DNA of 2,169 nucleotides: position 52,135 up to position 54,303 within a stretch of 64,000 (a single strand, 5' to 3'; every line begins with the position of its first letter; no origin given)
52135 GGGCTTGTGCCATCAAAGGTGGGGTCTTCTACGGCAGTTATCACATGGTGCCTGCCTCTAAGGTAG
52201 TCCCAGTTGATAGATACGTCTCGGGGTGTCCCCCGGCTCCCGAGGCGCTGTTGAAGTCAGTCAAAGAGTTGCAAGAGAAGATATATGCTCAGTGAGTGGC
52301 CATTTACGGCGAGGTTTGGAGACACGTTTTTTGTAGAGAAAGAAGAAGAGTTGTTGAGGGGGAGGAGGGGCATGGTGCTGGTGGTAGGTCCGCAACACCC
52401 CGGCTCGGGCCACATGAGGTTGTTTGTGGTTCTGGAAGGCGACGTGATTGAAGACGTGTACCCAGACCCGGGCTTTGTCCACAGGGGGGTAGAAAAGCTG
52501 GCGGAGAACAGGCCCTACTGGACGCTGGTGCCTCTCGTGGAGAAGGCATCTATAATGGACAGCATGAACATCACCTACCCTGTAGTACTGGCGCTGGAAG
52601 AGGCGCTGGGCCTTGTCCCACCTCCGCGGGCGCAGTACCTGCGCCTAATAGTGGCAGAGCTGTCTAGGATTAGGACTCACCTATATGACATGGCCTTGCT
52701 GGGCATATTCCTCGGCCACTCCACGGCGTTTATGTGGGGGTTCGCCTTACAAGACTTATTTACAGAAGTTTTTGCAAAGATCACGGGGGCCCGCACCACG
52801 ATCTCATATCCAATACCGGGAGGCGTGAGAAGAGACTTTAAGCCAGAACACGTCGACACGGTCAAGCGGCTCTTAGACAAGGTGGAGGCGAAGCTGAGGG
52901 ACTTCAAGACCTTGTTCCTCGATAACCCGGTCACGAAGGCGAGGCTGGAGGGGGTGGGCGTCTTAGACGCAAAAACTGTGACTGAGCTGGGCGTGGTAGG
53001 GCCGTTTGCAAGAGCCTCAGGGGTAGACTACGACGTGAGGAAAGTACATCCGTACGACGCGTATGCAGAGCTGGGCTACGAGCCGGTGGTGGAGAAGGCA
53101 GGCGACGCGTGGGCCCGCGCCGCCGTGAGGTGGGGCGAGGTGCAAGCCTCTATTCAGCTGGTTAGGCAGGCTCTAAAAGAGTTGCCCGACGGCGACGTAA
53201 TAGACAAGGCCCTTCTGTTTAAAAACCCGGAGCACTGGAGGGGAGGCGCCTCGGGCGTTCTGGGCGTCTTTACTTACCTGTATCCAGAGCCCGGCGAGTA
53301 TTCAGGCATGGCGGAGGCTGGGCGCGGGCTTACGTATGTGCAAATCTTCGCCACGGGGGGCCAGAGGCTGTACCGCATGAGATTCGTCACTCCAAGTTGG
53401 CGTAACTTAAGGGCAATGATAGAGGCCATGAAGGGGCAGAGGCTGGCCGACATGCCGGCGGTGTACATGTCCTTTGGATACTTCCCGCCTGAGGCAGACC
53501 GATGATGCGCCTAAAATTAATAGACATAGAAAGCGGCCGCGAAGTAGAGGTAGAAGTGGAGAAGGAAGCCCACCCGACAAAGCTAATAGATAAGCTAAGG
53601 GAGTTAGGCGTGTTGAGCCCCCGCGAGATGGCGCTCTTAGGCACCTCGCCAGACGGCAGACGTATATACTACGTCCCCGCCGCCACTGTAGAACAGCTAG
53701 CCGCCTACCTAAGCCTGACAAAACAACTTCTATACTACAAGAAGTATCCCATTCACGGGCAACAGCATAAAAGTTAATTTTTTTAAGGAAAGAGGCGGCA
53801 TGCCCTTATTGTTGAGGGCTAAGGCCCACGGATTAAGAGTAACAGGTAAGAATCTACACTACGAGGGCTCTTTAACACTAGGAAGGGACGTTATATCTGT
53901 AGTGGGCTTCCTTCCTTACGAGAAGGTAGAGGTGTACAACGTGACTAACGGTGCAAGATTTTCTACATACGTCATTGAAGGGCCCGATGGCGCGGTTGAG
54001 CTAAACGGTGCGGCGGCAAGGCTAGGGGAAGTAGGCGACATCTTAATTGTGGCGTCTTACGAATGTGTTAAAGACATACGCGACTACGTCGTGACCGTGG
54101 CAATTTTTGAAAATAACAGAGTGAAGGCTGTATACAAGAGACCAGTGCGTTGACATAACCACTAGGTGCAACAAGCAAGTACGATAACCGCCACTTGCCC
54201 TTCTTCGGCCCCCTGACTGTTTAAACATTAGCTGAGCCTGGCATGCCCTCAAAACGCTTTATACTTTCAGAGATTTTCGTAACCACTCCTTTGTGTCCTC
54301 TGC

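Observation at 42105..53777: A 2-oxoacid:ferredoxin oxidoreductase operon sits inside the complex-I (nuo) cluster and is translationally coupled to nuoI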

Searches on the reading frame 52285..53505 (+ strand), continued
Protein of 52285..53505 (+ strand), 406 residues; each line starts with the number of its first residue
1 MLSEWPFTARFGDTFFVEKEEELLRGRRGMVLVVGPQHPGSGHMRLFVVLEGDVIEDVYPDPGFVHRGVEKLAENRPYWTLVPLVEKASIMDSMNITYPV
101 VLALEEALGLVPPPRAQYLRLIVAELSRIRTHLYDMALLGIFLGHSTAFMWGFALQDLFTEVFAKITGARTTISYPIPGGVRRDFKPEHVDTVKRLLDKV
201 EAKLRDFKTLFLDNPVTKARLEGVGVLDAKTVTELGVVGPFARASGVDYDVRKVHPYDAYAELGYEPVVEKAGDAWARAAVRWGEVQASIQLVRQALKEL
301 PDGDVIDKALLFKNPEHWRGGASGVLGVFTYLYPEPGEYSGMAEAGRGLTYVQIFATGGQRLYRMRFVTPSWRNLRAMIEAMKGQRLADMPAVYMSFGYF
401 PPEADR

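Call 53: search_solved_structures(query=window:52285-53505:+, show_alignments=2, max_evalue=1e-58)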
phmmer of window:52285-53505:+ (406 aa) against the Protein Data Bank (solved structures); distinct sequences matched with E-value up to 1e-58: 2.
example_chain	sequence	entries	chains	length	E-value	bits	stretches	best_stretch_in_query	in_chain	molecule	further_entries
6u8y_L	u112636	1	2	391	1.2e-61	212.1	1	32-406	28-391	NADH dehydrogenase subunit D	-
2fug_4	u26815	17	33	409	3.3e-60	207.3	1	28-398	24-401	NADH-quinone oxidoreductase chain 4 | NADH-QUINONE OXIDOREDUCTASE SUBUNIT 4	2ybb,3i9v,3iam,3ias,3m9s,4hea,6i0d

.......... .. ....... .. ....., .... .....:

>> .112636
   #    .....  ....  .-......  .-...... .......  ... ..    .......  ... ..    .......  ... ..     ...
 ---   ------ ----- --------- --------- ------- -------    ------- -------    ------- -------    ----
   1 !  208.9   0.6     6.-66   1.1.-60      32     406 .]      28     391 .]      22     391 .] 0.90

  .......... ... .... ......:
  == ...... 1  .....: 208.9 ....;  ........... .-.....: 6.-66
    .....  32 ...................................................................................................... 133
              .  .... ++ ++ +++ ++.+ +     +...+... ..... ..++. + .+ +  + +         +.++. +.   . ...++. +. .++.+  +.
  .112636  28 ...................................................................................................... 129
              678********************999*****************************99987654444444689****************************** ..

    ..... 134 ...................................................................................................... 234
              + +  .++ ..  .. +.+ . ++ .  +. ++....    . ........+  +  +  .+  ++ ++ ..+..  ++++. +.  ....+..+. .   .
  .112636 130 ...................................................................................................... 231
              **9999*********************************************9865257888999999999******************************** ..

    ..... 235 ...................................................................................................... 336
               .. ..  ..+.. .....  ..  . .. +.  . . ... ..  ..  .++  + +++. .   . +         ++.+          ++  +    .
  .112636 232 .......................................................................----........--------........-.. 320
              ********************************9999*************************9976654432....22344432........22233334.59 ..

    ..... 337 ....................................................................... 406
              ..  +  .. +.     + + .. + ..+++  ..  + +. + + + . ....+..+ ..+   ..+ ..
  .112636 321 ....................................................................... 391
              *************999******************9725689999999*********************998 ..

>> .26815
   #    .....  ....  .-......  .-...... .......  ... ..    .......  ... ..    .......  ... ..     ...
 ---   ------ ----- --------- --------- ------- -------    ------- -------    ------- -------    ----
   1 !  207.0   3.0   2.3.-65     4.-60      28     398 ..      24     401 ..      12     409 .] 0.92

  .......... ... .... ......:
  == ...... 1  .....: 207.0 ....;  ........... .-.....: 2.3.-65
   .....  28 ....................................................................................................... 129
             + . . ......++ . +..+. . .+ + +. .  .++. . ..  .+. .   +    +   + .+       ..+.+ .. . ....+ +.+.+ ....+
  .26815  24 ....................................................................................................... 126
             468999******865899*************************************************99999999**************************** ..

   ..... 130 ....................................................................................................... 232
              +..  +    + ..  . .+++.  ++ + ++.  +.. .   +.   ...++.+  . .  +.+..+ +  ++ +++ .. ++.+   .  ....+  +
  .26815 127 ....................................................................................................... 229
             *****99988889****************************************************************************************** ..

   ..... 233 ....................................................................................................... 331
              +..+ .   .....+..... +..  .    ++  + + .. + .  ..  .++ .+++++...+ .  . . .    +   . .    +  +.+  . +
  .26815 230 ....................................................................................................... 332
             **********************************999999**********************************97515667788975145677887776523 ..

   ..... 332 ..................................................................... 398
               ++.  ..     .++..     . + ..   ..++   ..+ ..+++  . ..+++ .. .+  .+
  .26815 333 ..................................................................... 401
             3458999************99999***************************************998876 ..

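Call 83: list_cluster_members(proteins=[P0030, P0036, P0037, P0038, P0042, P0048, P0050, P0052])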
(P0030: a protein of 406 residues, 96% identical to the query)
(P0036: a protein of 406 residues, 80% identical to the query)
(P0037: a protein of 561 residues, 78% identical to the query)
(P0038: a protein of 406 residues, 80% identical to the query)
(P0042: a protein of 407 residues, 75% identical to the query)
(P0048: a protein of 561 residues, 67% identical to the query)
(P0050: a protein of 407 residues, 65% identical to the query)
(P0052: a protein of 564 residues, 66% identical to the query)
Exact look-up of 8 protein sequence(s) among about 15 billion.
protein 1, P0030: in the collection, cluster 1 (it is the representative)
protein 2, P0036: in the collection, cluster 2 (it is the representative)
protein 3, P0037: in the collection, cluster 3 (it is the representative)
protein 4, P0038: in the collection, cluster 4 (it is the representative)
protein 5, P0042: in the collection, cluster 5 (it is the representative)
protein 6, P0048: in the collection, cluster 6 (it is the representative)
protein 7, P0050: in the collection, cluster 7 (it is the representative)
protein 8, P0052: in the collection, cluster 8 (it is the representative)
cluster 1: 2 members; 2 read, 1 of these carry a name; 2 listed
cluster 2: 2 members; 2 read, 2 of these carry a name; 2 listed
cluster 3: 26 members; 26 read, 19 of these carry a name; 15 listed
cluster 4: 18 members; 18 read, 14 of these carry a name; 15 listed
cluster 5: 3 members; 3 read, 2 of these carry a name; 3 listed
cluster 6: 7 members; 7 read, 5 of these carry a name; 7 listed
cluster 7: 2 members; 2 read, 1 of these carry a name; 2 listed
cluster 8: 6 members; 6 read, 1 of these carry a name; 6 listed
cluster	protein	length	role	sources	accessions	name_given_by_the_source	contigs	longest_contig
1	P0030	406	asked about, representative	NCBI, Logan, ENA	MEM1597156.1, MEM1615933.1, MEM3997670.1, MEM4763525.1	MAG: NADH-quinone oxidoreductase subunit D [Pyrobaculum sp.]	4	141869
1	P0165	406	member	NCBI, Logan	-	-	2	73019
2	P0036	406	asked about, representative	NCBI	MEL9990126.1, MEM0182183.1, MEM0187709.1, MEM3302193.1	MAG: NADH-quinone oxidoreductase subunit D [Thermoproteus sp.]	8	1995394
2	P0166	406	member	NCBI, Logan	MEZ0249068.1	MAG: NADH-quinone oxidoreductase subunit D [Thermoproteus sp.]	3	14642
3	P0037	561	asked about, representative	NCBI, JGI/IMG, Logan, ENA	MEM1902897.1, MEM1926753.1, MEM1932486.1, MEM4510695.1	MAG: NADH-quinone oxidoreductase subunit D [Pyrobaculum sp.]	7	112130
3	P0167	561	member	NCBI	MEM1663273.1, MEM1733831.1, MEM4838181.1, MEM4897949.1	MAG: NADH-quinone oxidoreductase subunit D [Pyrobaculum sp.]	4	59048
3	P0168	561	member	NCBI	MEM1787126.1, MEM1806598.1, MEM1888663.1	MAG: NADH-quinone oxidoreductase subunit D [Pyrobaculum sp.]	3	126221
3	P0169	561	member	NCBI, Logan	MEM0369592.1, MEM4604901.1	MAG: NADH-quinone oxidoreductase subunit D [Pyrobaculum sp.]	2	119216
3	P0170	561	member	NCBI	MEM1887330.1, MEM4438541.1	MAG: NADH-quinone oxidoreductase subunit D [Pyrobaculum sp.]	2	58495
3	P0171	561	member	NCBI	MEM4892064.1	MAG: NADH-quinone oxidoreductase subunit D [Pyrobaculum sp.]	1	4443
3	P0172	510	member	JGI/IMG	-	NADH-quinone oxidoreductase subunit D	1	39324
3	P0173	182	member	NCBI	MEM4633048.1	MAG: NADH-quinone oxidoreductase subunit NuoD, partial [Pyrobaculum sp.]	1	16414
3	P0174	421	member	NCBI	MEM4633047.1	MAG: NADH-quinone oxidoreductase subunit NuoB, partial [Pyrobaculum sp.]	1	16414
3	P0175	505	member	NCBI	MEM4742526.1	MAG: NADH-quinone oxidoreductase subunit NuoB, partial [Pyrobaculum sp.]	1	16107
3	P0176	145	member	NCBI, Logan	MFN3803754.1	MAG: NADH-quinone oxidoreductase subunit B [Pyrobaculum sp.]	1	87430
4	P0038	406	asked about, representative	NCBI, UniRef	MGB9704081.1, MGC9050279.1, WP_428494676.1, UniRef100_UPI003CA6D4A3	MAG: NADH-quinone oxidoreductase subunit NuoD [Pyrobaculum sp.] | NADH-quinone oxidoreductase subunit D-related protein n=1 Tax=Pyrobaculum sp. ...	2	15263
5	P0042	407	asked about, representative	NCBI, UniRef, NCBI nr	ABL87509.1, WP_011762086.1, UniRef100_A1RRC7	NADH dehydrogenase subunit D [Pyrobaculum islandicum DSM 4184] | NADH dehydrogenase subunit D n=1 Tax=Pyrobaculum islandicum (strain DSM 4184 / JCM 9189 / ... | NADH-quinone oxidoreductase subunit D [Pyrobaculum islandicum]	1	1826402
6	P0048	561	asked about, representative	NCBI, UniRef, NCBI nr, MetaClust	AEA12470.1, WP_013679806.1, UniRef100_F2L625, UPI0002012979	NADH-quinone oxidoreductase subunits B and D [Thermoproteus uzoniensis 768-20] | NADH-quinone oxidoreductase subunits B and D n=1 Tax=Thermoproteus uzoniensis (strain ... | NADH-quinone oxidoreductase subunit NuoB [Thermoproteus uzoniensis]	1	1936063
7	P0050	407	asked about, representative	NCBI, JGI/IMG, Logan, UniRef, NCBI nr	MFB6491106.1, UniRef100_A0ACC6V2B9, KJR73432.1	MAG: NADH-quinone oxidoreductase subunit D [Thermoproteus sp. AZ2] | NADH-quinone oxidoreductase subunit D | NADH-quinone oxidoreductase subunit D n=1 Tax=Thermoproteus sp. AZ2 TaxID=1609232 ...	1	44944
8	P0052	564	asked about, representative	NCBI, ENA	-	-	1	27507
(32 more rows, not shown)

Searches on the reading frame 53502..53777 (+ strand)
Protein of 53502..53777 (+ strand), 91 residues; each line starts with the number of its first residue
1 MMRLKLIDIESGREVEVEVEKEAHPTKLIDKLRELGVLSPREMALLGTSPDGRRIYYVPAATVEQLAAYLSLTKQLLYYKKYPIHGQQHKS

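Call 4: search_protein_families(library=pfam, proteins=[window:53502-53777:+])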
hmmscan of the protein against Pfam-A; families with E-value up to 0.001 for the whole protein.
window:53502-53777:+ (91 aa): 0 families

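Call 17: search_protein_families(library=ncbifam, proteins=[window:53502-53777:+], max_evalue=0.01)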
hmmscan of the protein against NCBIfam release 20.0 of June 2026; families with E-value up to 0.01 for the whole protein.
window:53502-53777:+ (91 aa): 0 families

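Call 41: find_homologous_proteins(query=window:53502-53777:+, max_evalue=0.001)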
Query window:53502-53777:+ (91 aa): 3 proteins with E <= 0.001 among 6 candidates.
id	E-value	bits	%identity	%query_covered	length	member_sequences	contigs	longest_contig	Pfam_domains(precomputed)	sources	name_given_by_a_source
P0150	2.0e-51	189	100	100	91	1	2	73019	-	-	-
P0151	1.5e-40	155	86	95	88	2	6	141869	-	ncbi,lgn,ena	ncbi:MAG: hypothetical protein QXP31_11550 [Pyrobaculum sp.]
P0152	7.5e-22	95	56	97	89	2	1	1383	-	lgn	-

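Call 48: predict_structure(alignment_id=A1)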
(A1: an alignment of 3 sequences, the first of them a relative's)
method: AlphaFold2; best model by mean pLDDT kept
length: 91 residues; sequences in the alignment: 3
mean_pLDDT: 56.0   pTM: 0.43
mean pLDDT of the five models: 56.0, 55.4, 54.9, 54.7, 53.2
residues with pLDDT >= 90: 0; 70-90: 2; 50-70: 66; < 50: 23
segments of 3 or more residues with pLDDT < 50: 20-24, 76-91
pLDDT, mean of each block of 10 residues (from residue 1): 56 56 55 66 65 64 64 50 32 33
secondary structure, 60 per line:
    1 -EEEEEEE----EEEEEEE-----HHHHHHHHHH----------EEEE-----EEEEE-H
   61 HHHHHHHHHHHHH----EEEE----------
elements in order: E2-8 E13-19 H25-34 E45-48 E54-58 H60-73 E78-81

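Call 54: fold_search(model_id=the predicted structure, library=pdb)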
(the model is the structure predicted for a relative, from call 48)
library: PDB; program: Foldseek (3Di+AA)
matches with E <= 10: 587; with E <= 0.001: 0
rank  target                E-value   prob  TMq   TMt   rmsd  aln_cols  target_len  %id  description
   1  1s12_C                2.1e-01  0.23  0.27  0.27   7.4        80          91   15  Crystal structure of TM1457 (released 2004-12-07)
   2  3nuh_A                2.2e-01  0.33  0.36  0.11   8.5        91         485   15  A domain insertion in E. coli GyrB adopts a novel fold that plays a critical role in gyrase function (released 2010-08-11)
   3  2he7                  2.4e-01  0.41  0.39  0.15  12.6        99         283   22  FERM domain of EPB41L3 (DAL-1) (released 2006-07-04)
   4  3k9f_A                2.7e-01  0.23  0.31  0.10   8.3        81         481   25  Detailed structural insight into the quinolone-DNA cleavage complex of type IIA topoisomerases (released 2009-10-27)
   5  7kld_B                3.1e-01  0.21  0.32  0.29   7.4        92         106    6  Crystal Structure of an Essential Ribosomal Processing Protease Prp from S. aureus in complex with a covalently linked (released 2021-09-01)
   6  4peo_B                3.5e-01  0.28  0.35  0.34   6.5        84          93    6  Crystal structure of a hypothetical protein from Staphylococcus aureus. (released 2015-05-06)
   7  9gbv_A                3.9e-01  0.21  0.35  0.07  13.5        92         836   21  E.coli gyrase holocomplex with chirally wrapped 217 bp DNA fragment (released 2024-08-21)
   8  3bin_A                4.2e-01  0.30  0.39  0.15  12.6        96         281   20  Structure of the DAL-1 and TSLC1 (372-383) complex (released 2008-01-15)
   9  6gaz_BC               4.2e-01  0.20  0.25  0.05  10.9        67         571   18  Unique features of mammalian mitochondrial translation initiation revealed by cryo-EM. This file contains the 28S rib (released 2018-08-08)
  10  7kld_A                4.7e-01  0.18  0.32  0.30   7.4        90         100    8  Crystal Structure of an Essential Ribosomal Processing Protease Prp from S. aureus in complex with a covalently linked (released 2021-09-01)
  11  3ksb_A                5.0e-01  0.18  0.34  0.10  12.6        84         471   18  Detailed structural insight into the DNA cleavage complex of type IIA topoisomerases (re-sealed form) (released 2010-05-05)
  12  8x4n_B                5.4e-01  0.07  0.17  0.16  12.2        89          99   18  Crystal structure of the PI3P-binding domain of Legionella SetA in complex with inositol 1,3-bisphosphate (released 2025-02-19)
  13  9ggq_A                6.1e-01  0.16  0.35  0.07  13.2        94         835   18  E.coli gyrase holocomplex with cleaved chirally wrapped 217 bp DNA fragment and moxifloxacin (released 2024-09-11)
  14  6rku_A                6.1e-01  0.15  0.34  0.10  14.4       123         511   16  E. coli DNA Gyrase - DNA binding and cleavage domain in State 1 (released 2019-11-06)
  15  7jvs_B                6.5e-01  0.11  0.28  0.26   7.6        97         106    6  Crystal Structure of an Essential Ribosomal Processing Protease Prp from S. aureus in complex with a Substrate Peptide (released 2021-09-01)
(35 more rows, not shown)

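Call 57: search_protein_representatives(alignment_id=A1)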
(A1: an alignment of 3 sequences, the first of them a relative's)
Query: 3 sequences, 89 profile positions. Proteins with E-value up to 0.001 (for the whole library): 12; up to 1e-10: 5; up to 1e-30: 2. The best 12 are listed.
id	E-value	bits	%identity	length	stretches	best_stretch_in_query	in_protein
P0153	3.6e-40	152.0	-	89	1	1-89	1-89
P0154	7.4e-32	125.3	-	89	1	2-87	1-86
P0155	9.1e-19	83.4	-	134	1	21-88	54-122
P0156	7.4e-18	80.5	-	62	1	5-64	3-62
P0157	4.7e-15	71.5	-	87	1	31-88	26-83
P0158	5.4e-10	55.2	-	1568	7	29-56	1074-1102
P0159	4.6e-07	45.9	-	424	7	44-61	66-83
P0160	7.8e-06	41.9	-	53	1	2-42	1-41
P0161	2.2e-04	37.2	-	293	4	14-54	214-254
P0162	4.4e-04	36.3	-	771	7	36-57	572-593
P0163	6.7e-04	35.7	-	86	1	3-50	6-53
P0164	8.5e-04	35.4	-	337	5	43-69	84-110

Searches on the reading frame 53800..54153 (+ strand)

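Call 4: search_protein_families(library=pfam, proteins=[window:53800-54153:+])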
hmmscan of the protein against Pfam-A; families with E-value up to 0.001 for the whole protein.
window:53800-54153:+ (117 aa): 1 family
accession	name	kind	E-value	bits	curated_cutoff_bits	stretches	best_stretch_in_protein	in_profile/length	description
PF02261.22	Asp_decarbox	-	1.1e-31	109.5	25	1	4-103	5-108/115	Aspartate decarboxylase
